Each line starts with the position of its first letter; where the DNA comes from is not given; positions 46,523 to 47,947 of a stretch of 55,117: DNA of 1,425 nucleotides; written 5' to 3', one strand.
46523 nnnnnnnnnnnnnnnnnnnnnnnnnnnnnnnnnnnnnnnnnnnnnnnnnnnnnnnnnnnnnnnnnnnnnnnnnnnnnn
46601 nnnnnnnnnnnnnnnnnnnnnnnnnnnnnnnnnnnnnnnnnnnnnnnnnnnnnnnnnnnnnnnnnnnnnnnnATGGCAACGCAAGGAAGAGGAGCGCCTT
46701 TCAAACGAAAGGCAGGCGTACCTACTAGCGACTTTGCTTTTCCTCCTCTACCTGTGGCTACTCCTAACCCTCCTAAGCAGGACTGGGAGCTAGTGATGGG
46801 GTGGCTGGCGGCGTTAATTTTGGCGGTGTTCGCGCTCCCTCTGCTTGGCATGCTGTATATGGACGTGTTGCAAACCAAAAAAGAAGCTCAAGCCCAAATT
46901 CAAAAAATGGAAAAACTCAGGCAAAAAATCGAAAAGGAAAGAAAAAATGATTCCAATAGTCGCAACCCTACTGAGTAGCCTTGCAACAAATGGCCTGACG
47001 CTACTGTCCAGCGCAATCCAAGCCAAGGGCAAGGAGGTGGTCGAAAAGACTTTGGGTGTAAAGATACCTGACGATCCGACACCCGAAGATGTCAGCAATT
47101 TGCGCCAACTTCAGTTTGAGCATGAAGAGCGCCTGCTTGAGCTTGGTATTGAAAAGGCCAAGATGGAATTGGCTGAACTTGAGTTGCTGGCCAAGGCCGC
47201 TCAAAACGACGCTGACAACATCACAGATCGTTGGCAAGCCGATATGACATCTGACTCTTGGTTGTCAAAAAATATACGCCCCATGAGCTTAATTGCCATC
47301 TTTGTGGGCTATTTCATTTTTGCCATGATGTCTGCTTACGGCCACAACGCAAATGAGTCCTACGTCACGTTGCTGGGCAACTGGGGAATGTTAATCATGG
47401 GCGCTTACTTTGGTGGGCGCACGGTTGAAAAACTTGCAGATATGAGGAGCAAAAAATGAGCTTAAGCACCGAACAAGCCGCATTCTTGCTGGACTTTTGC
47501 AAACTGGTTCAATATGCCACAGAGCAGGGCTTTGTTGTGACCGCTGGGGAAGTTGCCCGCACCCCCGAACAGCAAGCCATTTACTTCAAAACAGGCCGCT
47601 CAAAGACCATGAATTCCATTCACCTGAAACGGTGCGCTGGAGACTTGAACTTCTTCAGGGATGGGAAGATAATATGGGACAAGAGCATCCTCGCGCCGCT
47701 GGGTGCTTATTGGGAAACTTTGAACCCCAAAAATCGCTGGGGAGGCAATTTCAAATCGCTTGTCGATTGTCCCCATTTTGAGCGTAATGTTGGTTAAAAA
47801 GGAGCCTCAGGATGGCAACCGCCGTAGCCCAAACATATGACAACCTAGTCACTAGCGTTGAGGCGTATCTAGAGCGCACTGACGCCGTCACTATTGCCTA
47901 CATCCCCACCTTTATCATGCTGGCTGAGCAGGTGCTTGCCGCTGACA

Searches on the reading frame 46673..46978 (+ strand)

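Call 37: search_protein_families(library=pfam, proteins=[window:46673-46978:+], max_evalue=0.01)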
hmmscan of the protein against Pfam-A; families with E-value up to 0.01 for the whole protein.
window:46673-46978:+ (101 aa): 2 families
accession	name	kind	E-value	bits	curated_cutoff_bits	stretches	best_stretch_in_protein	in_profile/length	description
PF14316.11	DUF4381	-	0.0039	17.9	27.2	1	28-84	6-61/145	Domain of unknown function (DUF4381)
PF19762.4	DUF6249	-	0.0077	16.6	33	0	48-94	3-51/104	Domain of unknown function (DUF6249)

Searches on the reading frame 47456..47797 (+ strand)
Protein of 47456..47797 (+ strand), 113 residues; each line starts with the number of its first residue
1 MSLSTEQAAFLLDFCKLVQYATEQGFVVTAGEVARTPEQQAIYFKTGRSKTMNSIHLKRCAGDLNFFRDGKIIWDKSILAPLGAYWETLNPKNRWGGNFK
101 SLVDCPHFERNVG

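Call 37: search_protein_families(library=pfam, proteins=[window:47456-47797:+], max_evalue=0.01)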
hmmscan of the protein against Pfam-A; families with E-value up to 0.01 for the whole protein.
window:47456-47797:+ (113 aa): 1 family
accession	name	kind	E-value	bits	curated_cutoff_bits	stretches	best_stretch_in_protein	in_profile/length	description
PF13539.11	Peptidase_M15_4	-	1.4e-06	29.2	25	1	49-109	3-69/70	D-alanyl-D-alanine carboxypeptidase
